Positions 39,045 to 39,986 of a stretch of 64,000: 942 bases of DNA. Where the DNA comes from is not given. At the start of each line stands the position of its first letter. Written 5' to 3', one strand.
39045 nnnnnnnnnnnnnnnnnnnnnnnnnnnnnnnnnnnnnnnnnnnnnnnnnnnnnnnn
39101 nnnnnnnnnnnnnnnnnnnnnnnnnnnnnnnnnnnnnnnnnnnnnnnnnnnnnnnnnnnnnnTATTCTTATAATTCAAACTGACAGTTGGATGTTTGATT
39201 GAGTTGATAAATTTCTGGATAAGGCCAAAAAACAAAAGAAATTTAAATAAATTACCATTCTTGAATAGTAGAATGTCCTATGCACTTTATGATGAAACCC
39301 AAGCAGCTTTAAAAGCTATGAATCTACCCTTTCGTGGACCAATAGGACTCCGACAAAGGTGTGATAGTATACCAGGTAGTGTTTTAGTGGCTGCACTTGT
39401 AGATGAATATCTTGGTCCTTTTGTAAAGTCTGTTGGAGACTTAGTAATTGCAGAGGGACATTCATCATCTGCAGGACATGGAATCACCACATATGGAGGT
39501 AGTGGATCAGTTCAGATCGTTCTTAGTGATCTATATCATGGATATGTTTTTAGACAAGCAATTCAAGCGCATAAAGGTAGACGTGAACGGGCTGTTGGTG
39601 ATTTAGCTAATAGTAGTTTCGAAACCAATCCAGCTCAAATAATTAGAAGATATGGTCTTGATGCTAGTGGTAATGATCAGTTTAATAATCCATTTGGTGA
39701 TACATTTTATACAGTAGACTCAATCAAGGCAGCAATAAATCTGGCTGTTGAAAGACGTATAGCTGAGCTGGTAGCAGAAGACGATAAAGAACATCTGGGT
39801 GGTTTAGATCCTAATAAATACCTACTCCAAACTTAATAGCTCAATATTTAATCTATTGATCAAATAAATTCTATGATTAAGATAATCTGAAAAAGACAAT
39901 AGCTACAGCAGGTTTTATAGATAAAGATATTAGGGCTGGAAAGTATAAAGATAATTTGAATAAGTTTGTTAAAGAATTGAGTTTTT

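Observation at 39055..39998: Perfect 118-bp duplication of a gene 3' end brackets a 708-bp single-gene cassette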

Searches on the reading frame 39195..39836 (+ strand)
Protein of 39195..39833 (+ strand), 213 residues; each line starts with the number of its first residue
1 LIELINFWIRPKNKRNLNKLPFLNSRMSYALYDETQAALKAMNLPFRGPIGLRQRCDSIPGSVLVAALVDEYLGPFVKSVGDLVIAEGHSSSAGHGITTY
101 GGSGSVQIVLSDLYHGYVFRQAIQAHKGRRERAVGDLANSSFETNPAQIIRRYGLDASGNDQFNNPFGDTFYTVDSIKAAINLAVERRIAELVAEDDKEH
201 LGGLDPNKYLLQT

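Call 7: search_protein_families(library=pfam, proteins=[window:39273-39836:+], max_evalue=0.01)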
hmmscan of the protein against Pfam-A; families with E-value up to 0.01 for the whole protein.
window:39273-39836:+ (187 aa): 0 families

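Call 14: find_homologous_proteins(query=window:39273-39836:+, max_evalue=0.001)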
Query window:39273-39836:+ (187 aa): 2 proteins with E <= 0.001 among 335 candidates.
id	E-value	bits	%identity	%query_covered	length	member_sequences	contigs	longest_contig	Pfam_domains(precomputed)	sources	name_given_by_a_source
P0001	1.3e-118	411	100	100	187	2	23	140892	-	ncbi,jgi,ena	-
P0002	8.7e-49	183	55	98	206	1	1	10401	-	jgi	jgi:hypothetical protein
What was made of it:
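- Only two clusters exist among 5.8e9 proteins, which is odd for a successful mobile enzyme (call 14).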

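Call 16: find_encoding_contigs(protein=P0001, flank=6000, max_places=10)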
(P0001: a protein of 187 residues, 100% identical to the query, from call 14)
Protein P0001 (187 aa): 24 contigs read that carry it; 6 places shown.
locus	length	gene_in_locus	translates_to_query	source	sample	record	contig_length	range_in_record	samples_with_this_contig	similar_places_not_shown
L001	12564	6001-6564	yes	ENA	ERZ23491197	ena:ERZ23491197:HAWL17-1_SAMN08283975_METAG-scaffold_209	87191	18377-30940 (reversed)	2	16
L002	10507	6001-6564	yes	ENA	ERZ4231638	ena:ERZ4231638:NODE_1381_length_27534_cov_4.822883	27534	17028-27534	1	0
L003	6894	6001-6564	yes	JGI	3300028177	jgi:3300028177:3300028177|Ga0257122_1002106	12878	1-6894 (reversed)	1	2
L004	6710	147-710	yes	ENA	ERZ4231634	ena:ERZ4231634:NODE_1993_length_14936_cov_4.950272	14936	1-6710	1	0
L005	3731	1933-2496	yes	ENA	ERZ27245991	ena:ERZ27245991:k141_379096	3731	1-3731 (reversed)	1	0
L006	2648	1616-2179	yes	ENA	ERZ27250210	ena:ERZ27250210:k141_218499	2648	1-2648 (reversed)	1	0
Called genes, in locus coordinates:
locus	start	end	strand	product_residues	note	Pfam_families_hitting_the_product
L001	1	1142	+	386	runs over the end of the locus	PF01960:ArgJ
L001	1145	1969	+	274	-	PF00696:AA_kinase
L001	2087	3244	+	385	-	PF00202:Aminotran_3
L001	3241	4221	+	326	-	PF01118:Semialdhyde_dh, PF22698:Semialdhyde_dhC_1, PF02774:Semialdhyde_dhC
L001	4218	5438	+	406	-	PF00764:Arginosuc_synth, PF20979:Arginosuc_syn_C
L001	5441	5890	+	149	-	PF12641:Flavodoxin_3 (faint), PF12682:Flavodoxin_4, PF12724:Flavodoxin_5 (faint)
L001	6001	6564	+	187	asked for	-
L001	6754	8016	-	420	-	-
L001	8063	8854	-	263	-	-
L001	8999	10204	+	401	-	PF01232:Mannitol_dh, PF08125:Mannitol_dh_C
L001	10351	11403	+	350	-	PF00383:dCMP_cyt_deam_1, PF14437:MafB19-deam, PF01872:RibD_C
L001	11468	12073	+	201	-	PF00926:DHBP_synthase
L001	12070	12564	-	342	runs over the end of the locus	PF03551:PadR (faint)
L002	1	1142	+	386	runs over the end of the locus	PF01960:ArgJ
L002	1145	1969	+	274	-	PF00696:AA_kinase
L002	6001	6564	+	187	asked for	-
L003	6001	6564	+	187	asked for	-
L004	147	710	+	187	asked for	-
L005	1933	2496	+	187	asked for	-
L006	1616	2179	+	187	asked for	-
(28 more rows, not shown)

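Call 17: find_encoding_contigs(protein=P0002, flank=10000, max_places=5)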
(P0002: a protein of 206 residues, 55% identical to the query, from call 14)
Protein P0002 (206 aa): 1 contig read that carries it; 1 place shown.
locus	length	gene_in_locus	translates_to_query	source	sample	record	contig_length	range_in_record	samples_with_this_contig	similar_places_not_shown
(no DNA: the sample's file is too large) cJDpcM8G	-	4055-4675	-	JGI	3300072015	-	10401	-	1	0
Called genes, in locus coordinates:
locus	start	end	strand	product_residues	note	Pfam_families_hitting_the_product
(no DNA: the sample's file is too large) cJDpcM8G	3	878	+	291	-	?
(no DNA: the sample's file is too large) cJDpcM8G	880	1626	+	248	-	PF01925:TauE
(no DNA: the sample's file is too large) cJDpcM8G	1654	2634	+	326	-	PF01118:Semialdhyde_dh, PF22698:Semialdhyde_dhC_1, PF02774:Semialdhyde_dhC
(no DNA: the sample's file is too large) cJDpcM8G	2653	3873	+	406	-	PF00764:Arginosuc_synth, PF20979:Arginosuc_syn_C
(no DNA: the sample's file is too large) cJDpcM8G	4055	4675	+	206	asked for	-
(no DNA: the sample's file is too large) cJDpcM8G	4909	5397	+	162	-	PF12641:Flavodoxin_3 (faint), PF12682:Flavodoxin_4, PF12724:Flavodoxin_5 (faint)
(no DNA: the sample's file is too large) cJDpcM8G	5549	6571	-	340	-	-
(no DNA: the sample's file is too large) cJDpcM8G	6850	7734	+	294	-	PF04014:MazE_antitoxin (weak)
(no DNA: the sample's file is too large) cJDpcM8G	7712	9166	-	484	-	-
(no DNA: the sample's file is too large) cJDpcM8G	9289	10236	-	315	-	-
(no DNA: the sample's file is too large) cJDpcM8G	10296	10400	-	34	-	?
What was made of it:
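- No gene with a Pfam hit to a recombinase is recorded in the sister-strain contig (call 17). The sister strain has X' between argG and the flavodoxin gene (call 17). Both known X-family genes sit next to the same flavodoxin gene (calls 14, 17).
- Tried and rejected: It was not retrievable because the sample file was too large (call 17).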

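Call 22: find_related_loci(query=A2, collection=metagenome_contigs, flank=10000)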
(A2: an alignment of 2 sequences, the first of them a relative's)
Query A2 (206 aa) in metagenome_contigs; peptide patterns used: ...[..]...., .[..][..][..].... (x = any residue, [..] = any of these).
307 stretches matched a pattern, but none encodes a relative of the query by tblastn (E <= 1e-3).

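Call 23: find_related_loci(query=A2, collection=genome_contigs, flank=10000)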
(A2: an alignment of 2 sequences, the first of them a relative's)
Query A2 (206 aa) in genome_contigs; peptide patterns used: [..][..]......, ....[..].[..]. (x = any residue, [..] = any of these).
75 stretches matched a pattern, but none encodes a relative of the query by tblastn (E <= 1e-3).

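Call 25: list_cluster_members(proteins=[P0001, P0003, P0002])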
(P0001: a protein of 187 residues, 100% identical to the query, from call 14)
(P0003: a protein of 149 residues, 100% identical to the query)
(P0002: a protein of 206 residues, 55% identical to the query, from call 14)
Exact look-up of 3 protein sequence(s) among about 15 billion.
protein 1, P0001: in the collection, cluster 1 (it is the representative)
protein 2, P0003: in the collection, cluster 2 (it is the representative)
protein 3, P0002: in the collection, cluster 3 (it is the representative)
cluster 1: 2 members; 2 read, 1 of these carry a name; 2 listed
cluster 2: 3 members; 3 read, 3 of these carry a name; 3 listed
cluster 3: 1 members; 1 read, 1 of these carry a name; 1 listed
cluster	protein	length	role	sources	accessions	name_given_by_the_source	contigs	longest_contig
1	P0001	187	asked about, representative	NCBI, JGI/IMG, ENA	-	-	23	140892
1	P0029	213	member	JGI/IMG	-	hypothetical protein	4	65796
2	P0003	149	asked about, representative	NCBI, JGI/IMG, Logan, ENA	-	flavodoxin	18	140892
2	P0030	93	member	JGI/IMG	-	FMN-dependent NADH-azoreductase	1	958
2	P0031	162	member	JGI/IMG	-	flavodoxin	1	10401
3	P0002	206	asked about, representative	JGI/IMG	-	hypothetical protein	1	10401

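Call 37: search_protein_families(library=ncbifam, proteins=[window:39273-39836:+], max_evalue=0.01)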
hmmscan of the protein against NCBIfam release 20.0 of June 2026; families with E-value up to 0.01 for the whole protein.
window:39273-39836:+ (187 aa): 0 families

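Call 42: search_protein_representatives(alignment_id=A3)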
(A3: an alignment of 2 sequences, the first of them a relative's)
Query: 2 sequences, 209 profile positions. Proteins with E-value up to 0.001 (for the whole library): 2; up to 1e-10: 1; up to 1e-30: 1. The best 2 are listed.
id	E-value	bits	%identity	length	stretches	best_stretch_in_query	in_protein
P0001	3.9e-108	375.9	-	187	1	14-209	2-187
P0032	1.6e-05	40.7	-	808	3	84-126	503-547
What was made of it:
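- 39273..39836 (+): ORF X, 187 aa, Lys-poor (3.2% K, 5.9% R), function unknown. A profile search of 1.84e9 representatives found nothing more, except a weak ~45-residue stretch in one 808-aa protein (call 42).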

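Call 43: predict_structure(alignment_id=A3)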
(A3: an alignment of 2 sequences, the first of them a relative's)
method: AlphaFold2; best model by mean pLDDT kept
length: 187 residues; sequences in the alignment: 2
mean_pLDDT: 33.5   pTM: 0.25
mean pLDDT of the five models: 33.5, 32.7, 32.0, 30.5, 29.4
residues with pLDDT >= 90: 0; 70-90: 0; 50-70: 0; < 50: 187
segments of 3 or more residues with pLDDT < 50: 1-187
pLDDT, mean of each block of 10 residues (from residue 1): 32 35 28 29 37 37 27 26 27 26 27 33 40 38 39 48 43 35 30
secondary structure, 60 per line:
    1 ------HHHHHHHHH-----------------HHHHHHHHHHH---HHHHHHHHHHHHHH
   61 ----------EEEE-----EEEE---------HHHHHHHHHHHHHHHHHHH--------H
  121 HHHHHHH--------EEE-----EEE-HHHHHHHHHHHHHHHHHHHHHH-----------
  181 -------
elements in order: H7-15 H33-43 H47-60 E71-74 E80-83 H93-111 H120-127 E136-138 E144-146 H148-169
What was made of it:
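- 39273..39836 (+): AF2 pLDDT 33 (call 43).
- The structure model is uninformative (call 43).
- Tried and rejected: The AF2 model had pLDDT 33, so I did not attempt a fold search (call 43).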

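Call 44: search_protein_families(library=pfam, proteins=[P0032], max_evalue=0.01)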
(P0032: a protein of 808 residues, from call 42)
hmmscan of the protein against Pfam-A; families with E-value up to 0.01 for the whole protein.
P0032 (808 aa): 8 families
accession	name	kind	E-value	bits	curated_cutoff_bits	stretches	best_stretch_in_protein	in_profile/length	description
PF25275.1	Golvesin_C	-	2e-151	497.5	31.6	4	543-669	1-131/132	Golvesin C-terminal domain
PF01522.26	Polysacc_deac_1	-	1.4e-38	132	23.1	1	204-312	3-110/124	Polysaccharide deacetylase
PF16990.11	CBM_35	-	5.5e-09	36.8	28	0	567-669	22-119/121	Carbohydrate binding module (family 35)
PF00630.25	Filamin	-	3.9e-07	31.2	26.9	0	542-603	24-83/93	Filamin/ABP280 repeat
PF06526.17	DUF1107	-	1.6e-06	28.3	25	0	114-148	11-46/63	Protein of unknown function (DUF1107)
PF03944.20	Endotoxin_C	-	0.0001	23.1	21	1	63-155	29-120/142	delta endotoxin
PF20251.4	Big_14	-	0.0006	20.2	27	1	42-94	43-94/104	Bacterial Ig-like domain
PF16967.11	TcfC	-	0.0054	16.7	29.4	0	503-523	24-44/68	E-set like domain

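Call 50: search_dna_similar(query=P0001, collection=phages, mode=protein, max_evalue=0.01)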
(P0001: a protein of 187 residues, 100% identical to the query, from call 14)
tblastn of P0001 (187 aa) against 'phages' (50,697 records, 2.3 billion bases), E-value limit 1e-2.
No match.

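Call 51: search_dna_similar(query=P0001, collection=plasmids, mode=protein, max_evalue=0.01)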
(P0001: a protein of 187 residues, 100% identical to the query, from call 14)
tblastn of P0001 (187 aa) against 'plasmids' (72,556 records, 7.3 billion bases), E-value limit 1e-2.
No match.

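Call 77: search_solved_structures(query=A3, max_evalue=1)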
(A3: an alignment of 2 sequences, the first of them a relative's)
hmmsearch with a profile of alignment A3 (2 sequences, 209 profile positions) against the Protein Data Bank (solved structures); distinct sequences matched with E-value up to 1: 0.

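Call 78: search_protein_families(library=phrogs, proteins=[window:39273-39836:+, P0002], max_evalue=0.01)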
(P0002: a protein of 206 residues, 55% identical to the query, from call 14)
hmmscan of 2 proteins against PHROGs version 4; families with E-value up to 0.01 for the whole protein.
window:39273-39836:+ (187 aa): 0 families

P0002 (206 aa): 0 families

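Call 79: search_protein_families(library=padloc, proteins=[window:39273-39836:+, P0002], max_evalue=0.01)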
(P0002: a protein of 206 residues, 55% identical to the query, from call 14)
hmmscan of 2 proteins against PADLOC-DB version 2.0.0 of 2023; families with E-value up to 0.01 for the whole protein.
window:39273-39836:+ (187 aa): 0 families

P0002 (206 aa): 0 families
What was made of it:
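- On Site-specific integrative element at a gene 3' end (e14/phage 21/tRNA-island type): X has no hit in Pfam, NCBIfam, PHROGs, PADLOC or PDB (calls 7, 37, 77-79).
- X has no similarity to any recombinase or to any family at all (calls 7, 37, 42, 77-79).
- Tried and rejected: Pfam, NCBIfam, PHROGs, PADLOC and a PDB profile search all returned nothing (calls 7, 37, 77-79).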

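Call 82: find_related_loci(query=A3, collection=viral_contigs, flank=5000)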
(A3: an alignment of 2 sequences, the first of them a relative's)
Query A3 (187 aa) in viral_contigs; peptide patterns used: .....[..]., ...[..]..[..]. (x = any residue, [..] = any of these).
38 stretches matched a pattern, but none encodes a relative of the query by tblastn (E <= 1e-3).

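Call 86: find_encoding_contigs(protein=window:39195-39833:+, flank=3000, max_places=10)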
Protein window:39195-39833:+ (213 aa): no gene with exactly this product is on record in the collection.

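Call 87: find_encoding_contigs(protein=P0029, flank=3000, max_places=10)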
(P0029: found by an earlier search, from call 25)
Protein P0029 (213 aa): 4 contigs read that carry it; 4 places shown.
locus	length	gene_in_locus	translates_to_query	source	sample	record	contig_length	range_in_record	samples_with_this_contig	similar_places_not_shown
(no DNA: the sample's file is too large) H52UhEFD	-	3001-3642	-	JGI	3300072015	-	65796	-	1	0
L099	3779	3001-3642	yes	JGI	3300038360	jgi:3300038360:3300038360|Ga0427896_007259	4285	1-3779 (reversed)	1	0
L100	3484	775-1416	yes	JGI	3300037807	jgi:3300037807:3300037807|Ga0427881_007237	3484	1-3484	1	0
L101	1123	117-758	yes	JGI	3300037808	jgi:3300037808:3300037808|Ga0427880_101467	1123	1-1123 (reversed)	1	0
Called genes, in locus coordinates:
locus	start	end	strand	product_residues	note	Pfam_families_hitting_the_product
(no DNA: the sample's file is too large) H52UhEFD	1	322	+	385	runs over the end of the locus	PF00202:Aminotran_3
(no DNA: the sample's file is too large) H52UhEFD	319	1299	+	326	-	PF01118:Semialdhyde_dh, PF22698:Semialdhyde_dhC_1, PF02774:Semialdhyde_dhC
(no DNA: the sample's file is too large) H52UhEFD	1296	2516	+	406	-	PF00764:Arginosuc_synth, PF20979:Arginosuc_syn_C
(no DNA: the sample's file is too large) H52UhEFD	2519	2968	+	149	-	PF12641:Flavodoxin_3 (faint), PF12682:Flavodoxin_4, PF12724:Flavodoxin_5 (faint)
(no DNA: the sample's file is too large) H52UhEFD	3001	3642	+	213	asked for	-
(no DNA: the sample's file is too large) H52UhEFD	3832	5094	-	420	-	-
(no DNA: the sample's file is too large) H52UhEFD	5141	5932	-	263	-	-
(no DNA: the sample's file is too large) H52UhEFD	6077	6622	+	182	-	?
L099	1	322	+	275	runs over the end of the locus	?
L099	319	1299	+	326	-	PF01118:Semialdhyde_dh, PF22698:Semialdhyde_dhC_1, PF02774:Semialdhyde_dhC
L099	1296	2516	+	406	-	PF00764:Arginosuc_synth, PF20979:Arginosuc_syn_C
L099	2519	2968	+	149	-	PF12641:Flavodoxin_3 (faint), PF12682:Flavodoxin_4, PF12724:Flavodoxin_5 (faint)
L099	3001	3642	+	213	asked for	-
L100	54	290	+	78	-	PF20979:Arginosuc_syn_C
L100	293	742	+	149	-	PF12641:Flavodoxin_3 (faint), PF12682:Flavodoxin_4, PF12724:Flavodoxin_5 (faint)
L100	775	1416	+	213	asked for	-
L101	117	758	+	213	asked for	-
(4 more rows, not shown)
